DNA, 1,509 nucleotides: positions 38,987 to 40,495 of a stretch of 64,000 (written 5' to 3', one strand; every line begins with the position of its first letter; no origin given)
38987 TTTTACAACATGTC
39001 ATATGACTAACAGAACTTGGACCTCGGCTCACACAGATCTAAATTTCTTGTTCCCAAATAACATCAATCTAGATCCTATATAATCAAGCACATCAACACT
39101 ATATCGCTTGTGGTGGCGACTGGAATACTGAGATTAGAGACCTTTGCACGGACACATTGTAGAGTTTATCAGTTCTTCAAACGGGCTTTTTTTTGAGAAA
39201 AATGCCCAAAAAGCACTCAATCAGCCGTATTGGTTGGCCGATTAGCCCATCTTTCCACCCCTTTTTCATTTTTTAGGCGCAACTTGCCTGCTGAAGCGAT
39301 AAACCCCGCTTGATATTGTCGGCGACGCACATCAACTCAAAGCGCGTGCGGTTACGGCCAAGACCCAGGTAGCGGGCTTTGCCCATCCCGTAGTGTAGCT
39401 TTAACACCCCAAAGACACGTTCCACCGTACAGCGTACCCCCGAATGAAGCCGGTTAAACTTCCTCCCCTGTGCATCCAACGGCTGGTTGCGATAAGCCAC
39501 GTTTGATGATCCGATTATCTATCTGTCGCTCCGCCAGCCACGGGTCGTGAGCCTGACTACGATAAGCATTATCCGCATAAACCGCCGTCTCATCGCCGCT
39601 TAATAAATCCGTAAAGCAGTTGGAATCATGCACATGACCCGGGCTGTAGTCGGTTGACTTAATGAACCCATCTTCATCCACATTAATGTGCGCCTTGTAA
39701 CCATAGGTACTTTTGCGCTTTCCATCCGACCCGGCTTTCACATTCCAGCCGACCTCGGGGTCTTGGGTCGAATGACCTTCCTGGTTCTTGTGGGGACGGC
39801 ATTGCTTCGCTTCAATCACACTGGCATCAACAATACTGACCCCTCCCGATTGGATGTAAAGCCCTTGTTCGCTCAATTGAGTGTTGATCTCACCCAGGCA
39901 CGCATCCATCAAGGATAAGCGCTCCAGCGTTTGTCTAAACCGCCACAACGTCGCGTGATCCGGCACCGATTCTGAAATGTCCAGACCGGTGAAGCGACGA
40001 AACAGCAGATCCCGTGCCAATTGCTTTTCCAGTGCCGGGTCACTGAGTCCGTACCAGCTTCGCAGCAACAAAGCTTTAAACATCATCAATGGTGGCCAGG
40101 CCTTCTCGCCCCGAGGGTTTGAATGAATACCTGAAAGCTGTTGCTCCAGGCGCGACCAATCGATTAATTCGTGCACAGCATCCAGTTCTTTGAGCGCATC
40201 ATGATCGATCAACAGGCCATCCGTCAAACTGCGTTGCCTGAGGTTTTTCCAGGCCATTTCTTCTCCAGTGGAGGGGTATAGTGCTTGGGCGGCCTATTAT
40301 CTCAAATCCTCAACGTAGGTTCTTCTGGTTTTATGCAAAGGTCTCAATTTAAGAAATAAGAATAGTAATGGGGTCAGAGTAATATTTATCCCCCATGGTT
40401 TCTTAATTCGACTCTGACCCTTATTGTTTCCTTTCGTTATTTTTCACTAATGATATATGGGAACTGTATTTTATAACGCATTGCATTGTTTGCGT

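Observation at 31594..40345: Composite-transposon-like structure: truncated and frameshifted IS5-family copies in direct orientation bracket the helicase-nuclease island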

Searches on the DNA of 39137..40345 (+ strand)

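Call 19: search_dna_similar(query=window:39137-40345:+, collection=plasmids, mode=distant, max_rows=20)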
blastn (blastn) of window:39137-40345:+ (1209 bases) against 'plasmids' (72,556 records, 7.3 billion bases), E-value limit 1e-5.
No match.

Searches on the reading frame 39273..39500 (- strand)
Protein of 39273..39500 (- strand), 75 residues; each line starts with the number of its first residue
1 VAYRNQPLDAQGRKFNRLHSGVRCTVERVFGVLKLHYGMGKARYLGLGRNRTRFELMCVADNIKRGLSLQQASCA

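Call 6: search_protein_families(library=pfam, proteins=[window:39273-39500:-], max_evalue=0.01)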
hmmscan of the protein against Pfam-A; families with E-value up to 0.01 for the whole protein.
window:39273-39500:- (75 aa): 3 families
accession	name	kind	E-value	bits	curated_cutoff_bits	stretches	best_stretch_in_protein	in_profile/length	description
PF13751.12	DDE_Tnp_1_6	-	8.1e-08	33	25.1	1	20-65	77-123/125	Transposase DDE domain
PF01609.27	DDE_Tnp_1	-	1.1e-05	25.7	23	1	3-60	125-197/200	Transposase DDE domain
PF13359.12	DDE_Tnp_4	-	3e-05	24.2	24.8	1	4-40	98-134/158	DDE superfamily endonuclease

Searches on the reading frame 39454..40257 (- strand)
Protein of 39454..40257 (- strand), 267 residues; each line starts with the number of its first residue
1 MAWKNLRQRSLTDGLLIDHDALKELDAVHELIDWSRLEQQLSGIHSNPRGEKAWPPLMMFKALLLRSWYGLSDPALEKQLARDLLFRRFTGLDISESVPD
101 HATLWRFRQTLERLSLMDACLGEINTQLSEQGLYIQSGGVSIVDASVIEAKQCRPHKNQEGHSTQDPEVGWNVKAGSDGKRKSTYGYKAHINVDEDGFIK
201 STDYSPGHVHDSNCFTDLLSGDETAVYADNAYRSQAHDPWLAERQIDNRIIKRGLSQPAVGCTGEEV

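Call 6: search_protein_families(library=pfam, proteins=[window:39454-40257:-], max_evalue=0.01)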
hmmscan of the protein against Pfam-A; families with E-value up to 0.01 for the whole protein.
window:39454-40257:- (267 aa): 3 families
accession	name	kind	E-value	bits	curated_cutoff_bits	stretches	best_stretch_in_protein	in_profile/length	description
PF05598.16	DUF772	-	2.5e-23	82.3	23.1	1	50-119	1-69/74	Transposase domain (DUF772)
PF01609.27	DDE_Tnp_1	-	1.1e-11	45.3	23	1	139-247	5-101/200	Transposase DDE domain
PF13612.12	DDE_Tnp_1_3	-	6.4e-05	23.4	27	1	184-245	43-104/155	Transposase DDE domain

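Call 29: list_cluster_members(proteins=[P0049, P0003, P0001, window:39454-40257:-, window:31577-32239:-])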
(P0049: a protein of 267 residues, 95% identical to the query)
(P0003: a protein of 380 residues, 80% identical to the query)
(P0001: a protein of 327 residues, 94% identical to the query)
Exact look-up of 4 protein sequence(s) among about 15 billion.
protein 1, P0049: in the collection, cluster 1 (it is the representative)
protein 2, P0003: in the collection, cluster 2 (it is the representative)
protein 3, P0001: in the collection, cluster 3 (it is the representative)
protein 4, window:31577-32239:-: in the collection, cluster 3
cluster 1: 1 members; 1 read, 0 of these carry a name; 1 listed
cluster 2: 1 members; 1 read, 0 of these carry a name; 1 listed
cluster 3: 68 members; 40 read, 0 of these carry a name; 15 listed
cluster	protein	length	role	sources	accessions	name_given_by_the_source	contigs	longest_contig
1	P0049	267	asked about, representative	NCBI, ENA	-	-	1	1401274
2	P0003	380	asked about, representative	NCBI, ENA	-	-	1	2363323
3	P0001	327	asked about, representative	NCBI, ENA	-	-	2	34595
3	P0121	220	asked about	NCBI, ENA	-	-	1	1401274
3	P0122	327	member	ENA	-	-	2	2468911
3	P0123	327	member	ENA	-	-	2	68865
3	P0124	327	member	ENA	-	-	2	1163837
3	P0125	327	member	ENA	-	-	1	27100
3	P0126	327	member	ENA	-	-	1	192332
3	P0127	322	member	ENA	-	-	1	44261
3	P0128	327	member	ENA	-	-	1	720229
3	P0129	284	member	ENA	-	-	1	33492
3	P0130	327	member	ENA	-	-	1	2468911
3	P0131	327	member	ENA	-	-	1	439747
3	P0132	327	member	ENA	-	-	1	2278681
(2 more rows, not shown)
